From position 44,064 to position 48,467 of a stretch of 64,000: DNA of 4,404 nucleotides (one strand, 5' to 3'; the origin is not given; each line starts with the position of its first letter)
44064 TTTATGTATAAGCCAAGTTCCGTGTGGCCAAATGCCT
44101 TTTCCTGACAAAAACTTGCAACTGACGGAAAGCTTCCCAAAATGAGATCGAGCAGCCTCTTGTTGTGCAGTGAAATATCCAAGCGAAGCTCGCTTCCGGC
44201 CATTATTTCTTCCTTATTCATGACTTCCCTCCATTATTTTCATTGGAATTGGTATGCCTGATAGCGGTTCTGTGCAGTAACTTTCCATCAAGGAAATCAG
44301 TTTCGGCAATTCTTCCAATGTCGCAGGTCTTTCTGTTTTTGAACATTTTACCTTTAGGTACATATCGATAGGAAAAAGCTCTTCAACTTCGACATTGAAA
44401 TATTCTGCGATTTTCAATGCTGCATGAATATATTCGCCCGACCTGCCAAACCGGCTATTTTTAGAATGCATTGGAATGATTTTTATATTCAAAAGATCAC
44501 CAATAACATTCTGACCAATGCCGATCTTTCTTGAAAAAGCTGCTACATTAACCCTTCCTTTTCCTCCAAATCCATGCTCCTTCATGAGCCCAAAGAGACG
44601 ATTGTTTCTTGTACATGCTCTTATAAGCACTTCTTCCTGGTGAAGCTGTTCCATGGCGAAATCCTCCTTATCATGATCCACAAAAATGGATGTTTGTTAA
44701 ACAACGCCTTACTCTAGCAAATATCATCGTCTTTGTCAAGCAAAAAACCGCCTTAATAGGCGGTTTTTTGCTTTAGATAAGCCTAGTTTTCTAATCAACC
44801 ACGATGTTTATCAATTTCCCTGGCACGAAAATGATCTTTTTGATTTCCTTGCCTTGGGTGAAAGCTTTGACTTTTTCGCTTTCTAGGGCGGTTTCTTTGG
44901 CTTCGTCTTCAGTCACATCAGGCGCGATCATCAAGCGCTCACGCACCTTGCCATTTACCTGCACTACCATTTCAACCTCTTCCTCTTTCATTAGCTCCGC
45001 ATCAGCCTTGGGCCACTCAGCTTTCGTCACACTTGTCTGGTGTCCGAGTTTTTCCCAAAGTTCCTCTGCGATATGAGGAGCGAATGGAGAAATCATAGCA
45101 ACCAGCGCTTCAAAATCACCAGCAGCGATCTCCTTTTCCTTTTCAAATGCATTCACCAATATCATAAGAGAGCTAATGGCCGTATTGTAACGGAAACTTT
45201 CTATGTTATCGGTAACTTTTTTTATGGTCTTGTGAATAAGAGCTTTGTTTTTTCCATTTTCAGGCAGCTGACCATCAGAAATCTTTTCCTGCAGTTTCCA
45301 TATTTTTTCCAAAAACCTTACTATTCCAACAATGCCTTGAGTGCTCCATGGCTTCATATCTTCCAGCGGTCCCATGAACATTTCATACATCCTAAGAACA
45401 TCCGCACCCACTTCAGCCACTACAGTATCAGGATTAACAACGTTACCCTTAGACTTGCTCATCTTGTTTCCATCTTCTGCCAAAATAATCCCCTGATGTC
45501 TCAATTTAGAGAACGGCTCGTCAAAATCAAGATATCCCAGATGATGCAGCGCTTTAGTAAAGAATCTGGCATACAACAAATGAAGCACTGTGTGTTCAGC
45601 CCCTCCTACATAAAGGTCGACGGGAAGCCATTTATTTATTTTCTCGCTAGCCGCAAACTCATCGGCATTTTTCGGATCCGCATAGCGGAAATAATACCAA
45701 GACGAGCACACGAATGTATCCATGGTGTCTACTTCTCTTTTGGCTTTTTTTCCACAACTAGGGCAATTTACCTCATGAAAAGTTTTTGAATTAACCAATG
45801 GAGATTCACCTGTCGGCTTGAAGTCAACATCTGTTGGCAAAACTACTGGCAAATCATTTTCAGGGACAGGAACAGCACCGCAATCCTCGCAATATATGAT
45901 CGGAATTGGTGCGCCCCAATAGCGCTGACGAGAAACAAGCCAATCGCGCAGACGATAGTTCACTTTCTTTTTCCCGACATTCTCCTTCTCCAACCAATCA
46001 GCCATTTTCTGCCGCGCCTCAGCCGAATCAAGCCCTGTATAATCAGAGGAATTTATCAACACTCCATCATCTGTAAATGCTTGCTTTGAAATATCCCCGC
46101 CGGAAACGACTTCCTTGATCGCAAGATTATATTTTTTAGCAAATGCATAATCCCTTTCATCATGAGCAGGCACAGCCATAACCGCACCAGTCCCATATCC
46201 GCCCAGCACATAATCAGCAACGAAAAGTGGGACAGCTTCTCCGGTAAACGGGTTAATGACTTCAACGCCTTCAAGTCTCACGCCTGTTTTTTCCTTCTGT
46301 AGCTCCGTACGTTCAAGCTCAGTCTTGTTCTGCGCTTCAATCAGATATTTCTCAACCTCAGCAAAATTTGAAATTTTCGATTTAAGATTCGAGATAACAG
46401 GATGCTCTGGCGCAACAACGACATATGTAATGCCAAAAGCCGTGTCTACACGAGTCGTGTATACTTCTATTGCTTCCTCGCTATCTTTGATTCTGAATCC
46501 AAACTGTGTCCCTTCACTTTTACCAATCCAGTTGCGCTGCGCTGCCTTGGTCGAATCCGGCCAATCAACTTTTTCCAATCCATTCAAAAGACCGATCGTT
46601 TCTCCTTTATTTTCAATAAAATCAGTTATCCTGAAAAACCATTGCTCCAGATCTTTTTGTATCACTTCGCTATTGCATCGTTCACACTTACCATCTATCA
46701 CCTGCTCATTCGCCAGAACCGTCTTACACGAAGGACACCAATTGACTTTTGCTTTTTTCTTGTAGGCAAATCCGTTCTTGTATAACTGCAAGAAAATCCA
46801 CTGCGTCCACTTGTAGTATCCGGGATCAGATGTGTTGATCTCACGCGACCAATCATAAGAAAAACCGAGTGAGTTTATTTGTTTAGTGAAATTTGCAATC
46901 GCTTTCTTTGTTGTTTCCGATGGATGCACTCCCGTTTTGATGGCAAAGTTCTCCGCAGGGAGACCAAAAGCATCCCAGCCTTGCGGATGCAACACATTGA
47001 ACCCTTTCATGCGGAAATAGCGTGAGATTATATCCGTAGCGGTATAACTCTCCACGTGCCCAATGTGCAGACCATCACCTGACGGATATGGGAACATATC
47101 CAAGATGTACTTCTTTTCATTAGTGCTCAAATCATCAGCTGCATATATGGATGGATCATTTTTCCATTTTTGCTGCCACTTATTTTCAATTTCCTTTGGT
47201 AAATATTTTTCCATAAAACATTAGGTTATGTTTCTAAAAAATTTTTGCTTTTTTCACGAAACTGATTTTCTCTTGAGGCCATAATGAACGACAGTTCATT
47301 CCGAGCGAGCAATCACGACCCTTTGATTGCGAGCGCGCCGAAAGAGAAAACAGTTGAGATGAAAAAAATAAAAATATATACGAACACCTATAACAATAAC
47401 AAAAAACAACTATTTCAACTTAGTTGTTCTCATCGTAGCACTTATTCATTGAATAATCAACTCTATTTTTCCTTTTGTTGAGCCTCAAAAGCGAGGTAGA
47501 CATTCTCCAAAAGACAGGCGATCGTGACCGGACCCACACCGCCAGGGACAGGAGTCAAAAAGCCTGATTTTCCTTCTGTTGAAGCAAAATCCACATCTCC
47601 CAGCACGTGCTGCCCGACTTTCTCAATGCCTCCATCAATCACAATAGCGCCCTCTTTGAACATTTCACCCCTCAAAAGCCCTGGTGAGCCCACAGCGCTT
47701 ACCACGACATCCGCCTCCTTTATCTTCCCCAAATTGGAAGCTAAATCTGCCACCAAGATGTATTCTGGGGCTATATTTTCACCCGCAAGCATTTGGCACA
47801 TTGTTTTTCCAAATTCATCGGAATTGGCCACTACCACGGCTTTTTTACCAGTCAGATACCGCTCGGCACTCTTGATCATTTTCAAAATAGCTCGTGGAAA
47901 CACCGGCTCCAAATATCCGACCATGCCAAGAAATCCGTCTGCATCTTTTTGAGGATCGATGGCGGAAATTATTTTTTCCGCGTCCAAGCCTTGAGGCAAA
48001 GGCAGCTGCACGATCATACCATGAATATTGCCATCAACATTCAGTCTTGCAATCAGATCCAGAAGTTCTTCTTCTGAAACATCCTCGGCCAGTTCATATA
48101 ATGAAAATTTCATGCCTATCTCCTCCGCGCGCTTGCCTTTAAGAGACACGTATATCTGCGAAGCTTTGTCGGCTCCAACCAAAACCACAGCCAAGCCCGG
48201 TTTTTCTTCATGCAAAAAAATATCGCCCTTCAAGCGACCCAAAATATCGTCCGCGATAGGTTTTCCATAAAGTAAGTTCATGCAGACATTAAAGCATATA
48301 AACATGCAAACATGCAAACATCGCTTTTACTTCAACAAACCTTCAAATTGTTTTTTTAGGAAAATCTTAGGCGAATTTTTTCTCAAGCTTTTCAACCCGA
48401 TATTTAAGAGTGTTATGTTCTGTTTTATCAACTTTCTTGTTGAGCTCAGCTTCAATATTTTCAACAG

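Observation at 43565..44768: Self-contained two-gene regulatory module: XRE-type HTH protein plus a protein with only sigma-70 region 4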

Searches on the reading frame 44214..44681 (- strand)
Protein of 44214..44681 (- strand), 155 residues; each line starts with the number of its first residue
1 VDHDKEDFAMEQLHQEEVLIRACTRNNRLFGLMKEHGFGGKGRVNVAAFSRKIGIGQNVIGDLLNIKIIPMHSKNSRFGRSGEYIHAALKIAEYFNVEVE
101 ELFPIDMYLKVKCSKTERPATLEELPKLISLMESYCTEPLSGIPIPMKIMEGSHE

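Call 3: search_protein_families(library=pfam, proteins=[window:44214-44681:-], max_evalue=1)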
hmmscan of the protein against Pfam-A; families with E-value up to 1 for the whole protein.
window:44214-44681:- (155 aa): 2 families
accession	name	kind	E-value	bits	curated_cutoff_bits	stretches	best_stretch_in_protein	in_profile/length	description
PF13443.12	HTH_26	-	0.19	12.4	22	0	43-66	10-33/63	Cro/C1-type HTH DNA-binding domain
PF01381.28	HTH_3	-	0.22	12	23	0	88-102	41-55/55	Helix-turn-helix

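Call 4: search_protein_families(library=ncbifam, proteins=[window:44214-44681:-], max_evalue=1)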
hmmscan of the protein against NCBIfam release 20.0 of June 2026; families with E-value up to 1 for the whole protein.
window:44214-44681:- (155 aa): 0 families

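Call 9: find_homologous_proteins(query=window:44214-44654:-)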
Query window:44214-44654:- (146 aa): 2 proteins with E <= 0.001 among 21 candidates.
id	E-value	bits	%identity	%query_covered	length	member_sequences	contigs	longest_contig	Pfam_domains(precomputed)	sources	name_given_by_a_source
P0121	2.7e-91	321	100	100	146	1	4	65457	-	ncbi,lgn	ncbi:MAG TPA: hypothetical protein VF817_02090 [Patescibacteria group bacterium]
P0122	1.7e-15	76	43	78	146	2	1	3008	-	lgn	-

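Call 12: find_encoding_contigs(protein=P0122, flank=4000, max_places=3)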
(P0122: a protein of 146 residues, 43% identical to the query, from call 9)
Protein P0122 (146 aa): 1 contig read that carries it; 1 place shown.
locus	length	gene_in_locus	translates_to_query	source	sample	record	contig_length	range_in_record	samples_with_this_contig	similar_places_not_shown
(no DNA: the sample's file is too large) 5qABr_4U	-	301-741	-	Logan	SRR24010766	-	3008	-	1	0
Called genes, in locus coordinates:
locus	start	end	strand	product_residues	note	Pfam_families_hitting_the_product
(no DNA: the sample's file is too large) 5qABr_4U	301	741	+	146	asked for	-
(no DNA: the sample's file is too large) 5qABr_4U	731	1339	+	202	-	PF04545:Sigma70_r4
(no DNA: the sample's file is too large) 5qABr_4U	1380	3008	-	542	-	?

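Call 25: search_protein_representatives(protein=window:44214-44654:-)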
Query: 146 residues. Proteins with E-value up to 0.001 (for the whole library): 26; up to 1e-10: 3; up to 1e-30: 1. The best 26 are listed.
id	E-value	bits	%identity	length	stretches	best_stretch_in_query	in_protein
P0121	8.6e-92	321.2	100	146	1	1-146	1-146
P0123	8.4e-19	84.7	44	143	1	4-123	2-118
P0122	5.4e-16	75.6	41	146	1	4-123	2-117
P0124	1.4e-09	54.8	39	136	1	4-119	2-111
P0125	3.6e-07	47.0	29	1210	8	41-107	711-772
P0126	3.7e-07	47.0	38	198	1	7-130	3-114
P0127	1.7e-06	44.8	42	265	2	36-72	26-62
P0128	1.1e-05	42.2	39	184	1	14-124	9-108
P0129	2.8e-05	40.9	31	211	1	11-122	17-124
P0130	2.9e-05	40.9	37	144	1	11-121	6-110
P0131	6.3e-05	39.7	47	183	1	37-99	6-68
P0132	7.1e-05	39.6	31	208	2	39-111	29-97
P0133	7.3e-05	39.5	36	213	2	40-103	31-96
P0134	7.6e-05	39.5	31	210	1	36-123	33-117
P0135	8.0e-05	39.4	33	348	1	6-117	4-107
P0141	3.1e-04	37.5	42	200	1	8-100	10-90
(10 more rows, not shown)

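Call 31: search_protein_families(library=phrogs, proteins=[window:44214-44654:-], max_evalue=0.01)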
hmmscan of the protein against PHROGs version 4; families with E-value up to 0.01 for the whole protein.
window:44214-44654:- (146 aa): 0 families

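Call 38: predict_structure(alignment_id=A2)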
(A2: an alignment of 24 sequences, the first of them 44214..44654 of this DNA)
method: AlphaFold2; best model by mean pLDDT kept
length: 146 residues; sequences in the alignment: 24
mean_pLDDT: 87.3   pTM: 0.75
mean pLDDT of the five models: 87.3, 85.6, 85.4, 85.4, 85.3
residues with pLDDT >= 90: 98; 70-90: 26; 50-70: 18; < 50: 4
segments of 3 or more residues with pLDDT < 50: none
pLDDT, mean of each block of 10 residues (from residue 1): 72 93 96 94 98 97 89 94 98 95 92 91 73 57 60
secondary structure, 60 per line:
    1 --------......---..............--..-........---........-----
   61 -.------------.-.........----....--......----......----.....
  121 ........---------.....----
elements in order: E9-14 H18-29 H37-44 H48-55 H77-85 H90-93 H96-101 E106-111 H116-128 E138-142

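Call 45: search_solved_structures(query=window:44214-44654:-, max_evalue=10)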
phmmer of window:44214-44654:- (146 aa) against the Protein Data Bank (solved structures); distinct sequences matched with E-value up to 10: 1.
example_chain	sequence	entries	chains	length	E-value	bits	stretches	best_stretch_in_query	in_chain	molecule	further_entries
1wpi_A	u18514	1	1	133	0.95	13.2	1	82-141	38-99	Hypothetical 15.6 kDa protein in NAP1-TRK2 intergenic region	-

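Call 57: find_encoding_contigs(protein=P0123, flank=4000, max_places=3)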
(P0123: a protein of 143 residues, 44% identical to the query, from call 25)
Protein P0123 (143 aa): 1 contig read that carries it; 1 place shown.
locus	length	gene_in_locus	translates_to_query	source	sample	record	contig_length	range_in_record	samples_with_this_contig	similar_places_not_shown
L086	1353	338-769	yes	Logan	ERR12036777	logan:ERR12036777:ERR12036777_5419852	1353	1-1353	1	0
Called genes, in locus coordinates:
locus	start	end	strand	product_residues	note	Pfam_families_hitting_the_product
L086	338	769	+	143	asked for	-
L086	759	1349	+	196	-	PF04545:Sigma70_r4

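Call 58: find_encoding_contigs(protein=P0124, flank=4000, max_places=3)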
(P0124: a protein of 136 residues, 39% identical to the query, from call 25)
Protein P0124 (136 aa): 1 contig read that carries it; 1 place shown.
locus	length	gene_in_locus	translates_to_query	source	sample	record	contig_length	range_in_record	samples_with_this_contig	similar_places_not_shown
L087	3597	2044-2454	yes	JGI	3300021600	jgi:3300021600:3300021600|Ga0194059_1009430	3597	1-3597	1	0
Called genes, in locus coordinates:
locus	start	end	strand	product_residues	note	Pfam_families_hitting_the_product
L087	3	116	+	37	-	?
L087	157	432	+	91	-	PF01155:HypA (weak)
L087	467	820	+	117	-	PF05635:23S_rRNA_IVP, PF22296:bAvd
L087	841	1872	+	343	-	PF00044:Gp_dh_N, PF02800:Gp_dh_C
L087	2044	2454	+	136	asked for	-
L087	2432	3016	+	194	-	PF08281:Sigma70_r4_2, PF04545:Sigma70_r4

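Call 59: find_encoding_contigs(protein=P0130, flank=4000, max_places=3)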
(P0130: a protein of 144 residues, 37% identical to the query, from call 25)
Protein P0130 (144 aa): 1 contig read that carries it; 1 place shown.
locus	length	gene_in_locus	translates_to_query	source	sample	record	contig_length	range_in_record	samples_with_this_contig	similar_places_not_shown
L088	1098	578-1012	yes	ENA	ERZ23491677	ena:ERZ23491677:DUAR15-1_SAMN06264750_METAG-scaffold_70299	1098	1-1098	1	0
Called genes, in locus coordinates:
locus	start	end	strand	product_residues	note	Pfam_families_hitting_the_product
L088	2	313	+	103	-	?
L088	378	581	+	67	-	-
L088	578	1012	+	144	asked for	-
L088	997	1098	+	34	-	?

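Call 61: search_protein_families(library=pfam, alignment_id=A2, max_evalue=0.01)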
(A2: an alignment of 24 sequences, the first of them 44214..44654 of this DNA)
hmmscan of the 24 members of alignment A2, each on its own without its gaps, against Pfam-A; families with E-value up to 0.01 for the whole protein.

A. member 1, window:44214-44654:- (146 aa): 0 families

B. families by the number of members that match (of 24 scanned): 13 families
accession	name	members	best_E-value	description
PF04545.22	Sigma70_r4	19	8.6e-19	Sigma-70, region 4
PF08281.18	Sigma70_r4_2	5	3.1e-08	Sigma-70, region 4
PF13443.12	HTH_26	3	2.5e-06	Cro/C1-type HTH DNA-binding domain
PF01381.28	HTH_3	3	5.7e-05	Helix-turn-helix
PF00196.25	GerE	2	0.0062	Bacterial regulatory proteins, luxR family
PF07638.17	Sigma70_ECF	1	0.00067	ECF sigma factor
PF04967.18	HTH_10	1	0.00089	HTH DNA binding domain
PF12983.12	DUF3867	1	0.0025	Protein of unknown function (DUF3867)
PF13413.12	HTH_25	1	0.0037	Helix-turn-helix domain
PF16509.11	KORA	1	0.0041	TrfB plasmid transcriptional repressor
PF13022.12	HTH_Tnp_1_2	1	0.0042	Helix-turn-helix of insertion element transposase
PF13412.12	HTH_24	1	0.0058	Winged helix-turn-helix DNA-binding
PF13560.12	HTH_31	1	0.0067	Helix-turn-helix domain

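Call 62: search_protein_families(library=padloc, proteins=[window:44214-44654:-], max_evalue=0.01)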
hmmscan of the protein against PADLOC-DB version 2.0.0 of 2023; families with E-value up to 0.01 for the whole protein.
window:44214-44654:- (146 aa): 0 families

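Call 66: find_encoding_contigs(protein=P0141, flank=5000, max_places=3)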
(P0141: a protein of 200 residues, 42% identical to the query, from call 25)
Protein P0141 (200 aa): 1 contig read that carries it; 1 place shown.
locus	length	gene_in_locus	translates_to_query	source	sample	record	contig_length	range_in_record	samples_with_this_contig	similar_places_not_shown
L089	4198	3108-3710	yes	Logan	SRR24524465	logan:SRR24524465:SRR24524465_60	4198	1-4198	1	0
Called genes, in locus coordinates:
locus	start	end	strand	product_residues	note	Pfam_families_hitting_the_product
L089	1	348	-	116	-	?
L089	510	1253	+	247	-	PF01789:PsbP (weak)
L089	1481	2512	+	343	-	-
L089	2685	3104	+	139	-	-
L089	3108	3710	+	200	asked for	PF04545:Sigma70_r4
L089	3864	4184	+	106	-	-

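Call 77: find_related_loci(query=A5, collection=metagenome_contigs, flank=3000)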
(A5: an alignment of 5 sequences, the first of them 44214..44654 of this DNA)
Query A5 (146 aa) in metagenome_contigs; peptide patterns used: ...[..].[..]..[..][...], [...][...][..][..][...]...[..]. (x = any residue, [..] = any of these).
389 stretches matched a pattern; 1 encode a relative of the query (tblastn E <= 1e-3); 1 distinct loci.
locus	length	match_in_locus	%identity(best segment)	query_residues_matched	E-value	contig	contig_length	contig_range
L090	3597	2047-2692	37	1-119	5e-19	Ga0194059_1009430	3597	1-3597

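Call 78: find_related_loci(query=A5, collection=genome_contigs, flank=5000)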
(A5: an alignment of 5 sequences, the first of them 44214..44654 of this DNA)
Query A5 (146 aa) in genome_contigs; peptide patterns used: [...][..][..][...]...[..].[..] (x = any residue, [..] = any of these).
77 stretches matched a pattern, but none encodes a relative of the query by tblastn (E <= 1e-3).

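Call 79: find_related_loci(query=A5, collection=viral_contigs, flank=4000)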
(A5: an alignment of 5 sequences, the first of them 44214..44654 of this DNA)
Query A5 (146 aa) in viral_contigs; peptide patterns used: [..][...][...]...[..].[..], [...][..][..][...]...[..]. (x = any residue, [..] = any of these).
27 stretches matched a pattern, but none encodes a relative of the query by tblastn (E <= 1e-3).

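Call 82: search_dna_similar(query=window:44214-44654:-, collection=phages, mode=protein, max_evalue=0.1, max_rows=15)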
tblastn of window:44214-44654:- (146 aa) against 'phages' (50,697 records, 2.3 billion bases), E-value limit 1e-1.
No match.

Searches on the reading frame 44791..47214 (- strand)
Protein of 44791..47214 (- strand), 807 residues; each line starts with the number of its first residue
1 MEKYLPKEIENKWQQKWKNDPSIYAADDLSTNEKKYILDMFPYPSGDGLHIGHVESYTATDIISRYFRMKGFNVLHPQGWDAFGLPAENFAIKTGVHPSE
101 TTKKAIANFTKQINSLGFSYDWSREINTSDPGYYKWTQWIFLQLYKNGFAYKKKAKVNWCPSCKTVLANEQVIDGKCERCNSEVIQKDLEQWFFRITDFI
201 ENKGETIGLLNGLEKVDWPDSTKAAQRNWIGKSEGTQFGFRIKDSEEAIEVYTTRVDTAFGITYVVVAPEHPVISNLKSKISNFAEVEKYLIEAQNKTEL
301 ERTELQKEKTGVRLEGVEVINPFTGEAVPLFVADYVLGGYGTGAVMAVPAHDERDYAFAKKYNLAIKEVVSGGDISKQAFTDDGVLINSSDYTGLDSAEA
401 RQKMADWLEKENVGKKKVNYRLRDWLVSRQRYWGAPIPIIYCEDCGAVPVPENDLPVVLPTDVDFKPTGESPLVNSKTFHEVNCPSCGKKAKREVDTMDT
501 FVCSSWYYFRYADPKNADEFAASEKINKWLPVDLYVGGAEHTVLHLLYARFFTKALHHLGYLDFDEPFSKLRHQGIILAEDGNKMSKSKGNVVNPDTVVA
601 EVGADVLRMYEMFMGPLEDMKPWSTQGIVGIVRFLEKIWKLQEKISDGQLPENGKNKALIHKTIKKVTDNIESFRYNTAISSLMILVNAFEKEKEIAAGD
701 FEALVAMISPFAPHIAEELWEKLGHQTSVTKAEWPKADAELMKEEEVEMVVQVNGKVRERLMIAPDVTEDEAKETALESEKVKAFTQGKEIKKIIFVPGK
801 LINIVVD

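Call 89: search_protein_families(library=ncbifam, proteins=[window:44791-47214:-], max_evalue=1e-10)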
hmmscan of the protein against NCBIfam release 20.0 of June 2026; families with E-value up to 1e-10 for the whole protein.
window:44791-47214:- (807 aa): 15 families
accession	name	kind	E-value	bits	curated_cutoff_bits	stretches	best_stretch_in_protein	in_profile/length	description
TIGR00396.1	leuS_bact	equivalog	0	1076.9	548.4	1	6-806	3-842/843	leucine--tRNA ligase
TIGR00422.1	valS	equivalog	5.8e-91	305.8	612.1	3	421-780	397-759/863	valine--tRNA ligase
NF009687.0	PRK13208.1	equivalog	2.9e-88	296.9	738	2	2-174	8-191/801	valine--tRNA ligase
NF004349.1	PRK05729.1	equivalog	6.6e-78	262.8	704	3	422-759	391-723/860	valine--tRNA ligase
NF008957.0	PRK12300.1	subfamily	4.5e-76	256.6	677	4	524-777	572-832/946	leucine--tRNA ligase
TIGR00392.1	ileS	equivalog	9.9e-67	225.8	621.4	2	421-638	459-664/861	isoleucine--tRNA ligase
TIGR00395.1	leuS_arch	equivalog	1.4e-57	195.4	648.5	3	527-770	569-822/938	leucine--tRNA ligase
NF011492.0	PRK14900.1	equivalog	4e-51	174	1783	2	422-639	407-587/1044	valine--tRNA ligase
NF000540.1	alt_ValS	exception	1.4e-46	158.9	900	2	7-89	7-88/827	valine--tRNA ligase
TIGR00398.1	metG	equivalog_domain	4.2e-36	124.8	336.35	1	41-188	7-150/530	methionine--tRNA ligase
NF001100.0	PRK00133.1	equivalog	2.1e-30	105.9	587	1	38-183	10-151/676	methionine--tRNA ligase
NF000258.1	MupB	exception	9e-29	99.9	1900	2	418-610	434-613/1033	mupirocin-resistant isoleucine--tRNA ligase MupB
NF008900.0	PRK12267.1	equivalog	3.8e-28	98.4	598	1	32-200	3-169/648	methionine--tRNA ligase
NF000257.1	MupA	exception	1.4e-25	89.3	1900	1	421-625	433-621/1024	mupirocin-resistant isoleucine--tRNA ligase MupA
NF040702.1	ileS_w_GNAT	exception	2.5e-23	81.7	1999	0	10-90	23-103/1100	isoleucine--tRNA ligase, N-acetyltransferase domain-containing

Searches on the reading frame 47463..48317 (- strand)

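Call 75: search_protein_families(library=pfam, proteins=[window:47463-48317:-], max_evalue=0.00001)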
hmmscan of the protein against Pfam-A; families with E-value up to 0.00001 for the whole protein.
window:47463-48317:- (284 aa): 2 families
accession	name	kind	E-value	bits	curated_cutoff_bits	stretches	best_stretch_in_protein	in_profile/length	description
PF02882.25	THF_DHG_CYH_C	-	2.9e-37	127.9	27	1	136-280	15-159/160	Tetrahydrofolate dehydrogenase/cyclohydrolase, NAD(P)-binding domain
PF00763.28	THF_DHG_CYH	-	2e-35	122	32.8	1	16-127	1-115/115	Tetrahydrofolate dehydrogenase/cyclohydrolase, catalytic domain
